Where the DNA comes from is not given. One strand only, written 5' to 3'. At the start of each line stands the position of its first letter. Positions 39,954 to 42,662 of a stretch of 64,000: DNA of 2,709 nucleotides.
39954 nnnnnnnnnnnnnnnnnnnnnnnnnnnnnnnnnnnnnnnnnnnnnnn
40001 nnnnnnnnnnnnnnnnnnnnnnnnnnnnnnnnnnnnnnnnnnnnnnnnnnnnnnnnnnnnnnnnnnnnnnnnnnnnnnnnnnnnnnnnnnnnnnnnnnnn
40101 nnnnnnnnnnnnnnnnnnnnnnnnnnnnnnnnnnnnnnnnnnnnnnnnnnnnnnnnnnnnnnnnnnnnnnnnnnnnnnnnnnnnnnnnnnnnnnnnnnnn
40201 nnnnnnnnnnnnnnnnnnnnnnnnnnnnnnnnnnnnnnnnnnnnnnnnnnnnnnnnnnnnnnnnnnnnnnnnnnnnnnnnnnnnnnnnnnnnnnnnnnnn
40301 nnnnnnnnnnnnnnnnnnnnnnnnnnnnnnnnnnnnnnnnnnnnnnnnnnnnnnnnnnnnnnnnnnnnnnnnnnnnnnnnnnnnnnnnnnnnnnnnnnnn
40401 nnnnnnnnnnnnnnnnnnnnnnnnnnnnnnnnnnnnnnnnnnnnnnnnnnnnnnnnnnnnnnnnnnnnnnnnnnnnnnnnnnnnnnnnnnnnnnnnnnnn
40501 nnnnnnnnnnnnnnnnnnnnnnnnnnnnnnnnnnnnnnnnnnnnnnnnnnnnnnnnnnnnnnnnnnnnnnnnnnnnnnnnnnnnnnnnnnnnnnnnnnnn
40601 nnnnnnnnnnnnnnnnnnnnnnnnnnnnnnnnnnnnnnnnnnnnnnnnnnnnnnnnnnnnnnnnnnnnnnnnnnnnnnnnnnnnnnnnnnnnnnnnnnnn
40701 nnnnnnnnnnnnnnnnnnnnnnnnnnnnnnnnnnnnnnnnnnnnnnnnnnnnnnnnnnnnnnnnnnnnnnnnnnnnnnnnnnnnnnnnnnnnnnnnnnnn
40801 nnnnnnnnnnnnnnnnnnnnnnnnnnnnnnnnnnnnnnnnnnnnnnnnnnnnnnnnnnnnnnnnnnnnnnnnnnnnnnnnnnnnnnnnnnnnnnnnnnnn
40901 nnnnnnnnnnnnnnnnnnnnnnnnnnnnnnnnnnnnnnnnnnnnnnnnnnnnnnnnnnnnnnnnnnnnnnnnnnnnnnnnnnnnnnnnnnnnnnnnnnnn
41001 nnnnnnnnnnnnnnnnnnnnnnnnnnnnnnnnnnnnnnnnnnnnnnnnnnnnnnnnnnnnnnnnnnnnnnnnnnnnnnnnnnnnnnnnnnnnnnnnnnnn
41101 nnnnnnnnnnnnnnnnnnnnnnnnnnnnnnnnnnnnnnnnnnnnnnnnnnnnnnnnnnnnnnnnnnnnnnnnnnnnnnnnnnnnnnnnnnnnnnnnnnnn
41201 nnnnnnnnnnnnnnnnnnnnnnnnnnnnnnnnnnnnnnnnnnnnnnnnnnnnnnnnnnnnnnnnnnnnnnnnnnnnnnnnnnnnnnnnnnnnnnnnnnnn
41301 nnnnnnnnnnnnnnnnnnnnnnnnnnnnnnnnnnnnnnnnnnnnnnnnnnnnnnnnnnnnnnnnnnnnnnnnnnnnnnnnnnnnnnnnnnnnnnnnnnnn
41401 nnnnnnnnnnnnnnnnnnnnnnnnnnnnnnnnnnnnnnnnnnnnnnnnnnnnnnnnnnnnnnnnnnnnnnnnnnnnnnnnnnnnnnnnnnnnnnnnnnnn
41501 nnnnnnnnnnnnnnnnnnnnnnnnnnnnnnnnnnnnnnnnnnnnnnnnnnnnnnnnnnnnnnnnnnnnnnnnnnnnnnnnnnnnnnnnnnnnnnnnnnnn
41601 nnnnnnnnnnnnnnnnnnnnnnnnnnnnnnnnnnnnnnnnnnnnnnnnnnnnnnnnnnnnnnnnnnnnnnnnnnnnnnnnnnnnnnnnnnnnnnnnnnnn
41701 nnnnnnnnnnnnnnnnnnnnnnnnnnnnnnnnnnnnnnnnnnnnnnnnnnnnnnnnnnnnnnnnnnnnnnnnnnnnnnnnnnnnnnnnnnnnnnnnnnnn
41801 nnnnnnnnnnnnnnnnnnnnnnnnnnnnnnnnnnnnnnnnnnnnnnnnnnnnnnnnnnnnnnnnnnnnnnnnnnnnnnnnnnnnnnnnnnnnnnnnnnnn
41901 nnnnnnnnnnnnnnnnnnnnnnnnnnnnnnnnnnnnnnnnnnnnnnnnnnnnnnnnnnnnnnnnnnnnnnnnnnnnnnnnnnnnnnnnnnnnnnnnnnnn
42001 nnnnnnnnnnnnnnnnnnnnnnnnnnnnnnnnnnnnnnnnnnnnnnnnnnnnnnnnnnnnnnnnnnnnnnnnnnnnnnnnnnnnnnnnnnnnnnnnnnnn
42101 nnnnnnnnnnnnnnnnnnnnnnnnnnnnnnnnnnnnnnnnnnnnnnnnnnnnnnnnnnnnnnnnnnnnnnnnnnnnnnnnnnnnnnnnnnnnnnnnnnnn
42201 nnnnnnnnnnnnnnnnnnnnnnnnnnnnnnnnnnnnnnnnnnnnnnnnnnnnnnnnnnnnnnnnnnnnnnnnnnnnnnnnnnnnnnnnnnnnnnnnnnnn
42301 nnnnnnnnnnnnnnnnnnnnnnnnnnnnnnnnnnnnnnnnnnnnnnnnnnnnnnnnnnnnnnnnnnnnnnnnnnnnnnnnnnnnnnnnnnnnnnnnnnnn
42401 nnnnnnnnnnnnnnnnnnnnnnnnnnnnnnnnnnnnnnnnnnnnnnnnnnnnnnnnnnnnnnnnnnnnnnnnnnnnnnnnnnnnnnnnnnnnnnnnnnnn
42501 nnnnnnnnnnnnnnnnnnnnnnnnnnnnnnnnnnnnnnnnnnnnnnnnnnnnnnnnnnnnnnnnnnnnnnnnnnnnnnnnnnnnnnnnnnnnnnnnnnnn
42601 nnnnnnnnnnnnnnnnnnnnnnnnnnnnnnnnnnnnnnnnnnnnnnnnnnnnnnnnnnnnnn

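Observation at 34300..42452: Unassigned ~190-aa domain present five times in three adjacent proteins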

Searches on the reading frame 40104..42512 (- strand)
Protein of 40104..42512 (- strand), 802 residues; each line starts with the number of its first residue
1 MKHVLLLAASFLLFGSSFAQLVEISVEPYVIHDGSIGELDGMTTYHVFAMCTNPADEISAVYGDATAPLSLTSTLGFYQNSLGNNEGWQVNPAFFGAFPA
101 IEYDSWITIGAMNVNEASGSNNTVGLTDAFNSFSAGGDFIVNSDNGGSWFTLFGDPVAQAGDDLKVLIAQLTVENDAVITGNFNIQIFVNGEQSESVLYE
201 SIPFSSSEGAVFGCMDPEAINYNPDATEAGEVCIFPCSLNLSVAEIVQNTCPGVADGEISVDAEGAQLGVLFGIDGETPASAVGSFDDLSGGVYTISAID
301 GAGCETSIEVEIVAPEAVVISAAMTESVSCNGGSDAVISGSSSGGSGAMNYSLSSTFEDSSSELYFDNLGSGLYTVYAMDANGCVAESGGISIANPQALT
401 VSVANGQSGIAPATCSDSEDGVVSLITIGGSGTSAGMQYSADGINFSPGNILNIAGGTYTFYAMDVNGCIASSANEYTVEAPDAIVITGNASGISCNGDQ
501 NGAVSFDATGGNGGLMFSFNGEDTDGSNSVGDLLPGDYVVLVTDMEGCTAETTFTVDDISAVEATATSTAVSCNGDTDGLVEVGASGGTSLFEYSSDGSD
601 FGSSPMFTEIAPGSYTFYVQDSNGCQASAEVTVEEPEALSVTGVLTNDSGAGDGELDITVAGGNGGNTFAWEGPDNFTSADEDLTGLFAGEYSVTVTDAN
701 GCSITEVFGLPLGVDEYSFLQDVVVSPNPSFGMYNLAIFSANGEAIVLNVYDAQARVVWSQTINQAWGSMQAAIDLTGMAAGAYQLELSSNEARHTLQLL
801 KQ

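Call 4: search_protein_families(library=pfam, proteins=[window:40104-42512:-], max_evalue=1)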
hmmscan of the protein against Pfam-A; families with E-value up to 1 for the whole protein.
window:40104-42512:- (802 aa): 8 families
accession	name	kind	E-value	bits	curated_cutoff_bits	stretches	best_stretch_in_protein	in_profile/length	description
PF13573.12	SprB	-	1.2e-13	50.9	28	5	565-595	1-31/37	SprB repeat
PF18962.6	Por_Secre_tail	-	3.5e-07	30.9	27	1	726-794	2-68/75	Secretion system C-terminal sorting domain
PF11589.14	DUF3244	-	5.2e-05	23.6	25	1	739-792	35-87/96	Domain of unknown function (DUF3244)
PF07495.19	Y_Y_Y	-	0.003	17.9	26.6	0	607-623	32-48/65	Y_Y_Y domain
PF13620.12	CarboxypepD_reg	-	0.013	16.3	32.3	0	607-642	42-78/82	Carboxypeptidase regulatory-like domain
PF08308.17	PEGA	-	0.026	14.9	20.8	1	597-647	18-69/71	PEGA domain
PF02822.19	Antistasin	-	0.48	11.4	21.2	0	618-626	14-22/26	Antistasin family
PF22352.2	K319L-like_PKD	-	0.49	10.9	27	0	604-633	51-82/84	K319L-like, PKD domain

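Call 5: search_protein_families(library=ncbifam, proteins=[window:40104-42512:-], max_evalue=1)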
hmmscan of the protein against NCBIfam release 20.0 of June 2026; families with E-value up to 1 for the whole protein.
window:40104-42512:- (802 aa): 2 families
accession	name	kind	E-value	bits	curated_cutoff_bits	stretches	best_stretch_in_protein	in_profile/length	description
TIGR04183.1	Por_Secre_tail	domain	3.1e-07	30.3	23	1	725-802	1-72/72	T9SS type A sorting domain-containing protein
NF038113.1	T9SSA_dep_M36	equivalog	0.00057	18.1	885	1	712-801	783-868/869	T9SS-dependent M36 family metallopeptidase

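Call 51: find_encoding_contigs(protein=window:40104-42512:-, flank=3000, max_places=4)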
Protein window:40104-42512:- (802 aa): no gene with exactly this product is on record in the collection.
